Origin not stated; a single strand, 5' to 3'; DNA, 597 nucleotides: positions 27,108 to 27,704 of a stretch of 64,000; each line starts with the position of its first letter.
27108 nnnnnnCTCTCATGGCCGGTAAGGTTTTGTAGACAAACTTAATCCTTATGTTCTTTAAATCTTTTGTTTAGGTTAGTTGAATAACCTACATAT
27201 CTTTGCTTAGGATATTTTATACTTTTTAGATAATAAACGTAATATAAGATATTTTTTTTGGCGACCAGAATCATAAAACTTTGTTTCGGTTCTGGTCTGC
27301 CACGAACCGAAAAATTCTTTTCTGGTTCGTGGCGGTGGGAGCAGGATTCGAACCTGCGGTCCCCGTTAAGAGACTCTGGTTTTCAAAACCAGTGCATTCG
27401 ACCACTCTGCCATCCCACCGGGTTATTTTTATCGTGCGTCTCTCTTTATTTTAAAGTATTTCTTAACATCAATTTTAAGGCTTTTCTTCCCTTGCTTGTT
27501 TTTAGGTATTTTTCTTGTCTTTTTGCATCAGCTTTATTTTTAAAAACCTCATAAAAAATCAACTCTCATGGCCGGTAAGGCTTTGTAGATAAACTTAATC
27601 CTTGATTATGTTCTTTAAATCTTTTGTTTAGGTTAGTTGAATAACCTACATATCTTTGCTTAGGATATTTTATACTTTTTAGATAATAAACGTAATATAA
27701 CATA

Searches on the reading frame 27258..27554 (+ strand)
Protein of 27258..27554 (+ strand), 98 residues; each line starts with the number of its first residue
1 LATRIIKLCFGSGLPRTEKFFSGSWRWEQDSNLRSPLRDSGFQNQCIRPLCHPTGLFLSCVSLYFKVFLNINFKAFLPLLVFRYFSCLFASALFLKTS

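Call 64: search_protein_families(library=pfam, alignment_id=A4, max_evalue=0.00001)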
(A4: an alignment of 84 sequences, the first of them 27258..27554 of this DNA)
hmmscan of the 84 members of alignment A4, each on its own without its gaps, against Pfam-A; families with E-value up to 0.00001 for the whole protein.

A. member 1, window:27258-27554:+ (98 aa): 0 families

B. families by the number of members that match (of 84 scanned): 123 families (the first 25 are shown)
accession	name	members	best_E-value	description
PF02355.23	SecD_SecF_C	2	7.4e-52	Protein export membrane protein SecD/SecF, C-terminal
PF00588.24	SpoU_methylase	2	3.5e-38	SpoU rRNA Methylase family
PF00294.29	PfkB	2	1.2e-35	pfkB family carbohydrate kinase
PF13401.12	AAA_22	2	1.6e-09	AAA domain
PF01131.25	Topoisom_bac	1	1.6e-131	DNA topoisomerase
PF13614.12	AAA_31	1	6.8e-67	AAA domain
PF04011.17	LemA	1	9.5e-65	LemA family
PF07724.20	AAA_2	1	5.8e-64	AAA domain (Cdc48 subfamily)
PF09587.15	PGA_cap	1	3.9e-55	Bacterial capsule synthesis protein PGA_cap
PF01923.23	Cob_adeno_trans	1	3.3e-53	Cobalamin adenosyltransferase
PF02075.23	RuvC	1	2.4e-50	Crossover junction endodeoxyribonuclease RuvC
PF03483.22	B3_4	1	2.4e-48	B3/4 domain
PF13393.11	tRNA-synt_His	1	5e-48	Histidyl-tRNA synthetase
PF01709.26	Transcrip_reg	1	3.8e-47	TACO1/YebC second and third domain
PF13328.12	HD_4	1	1.3e-46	HD domain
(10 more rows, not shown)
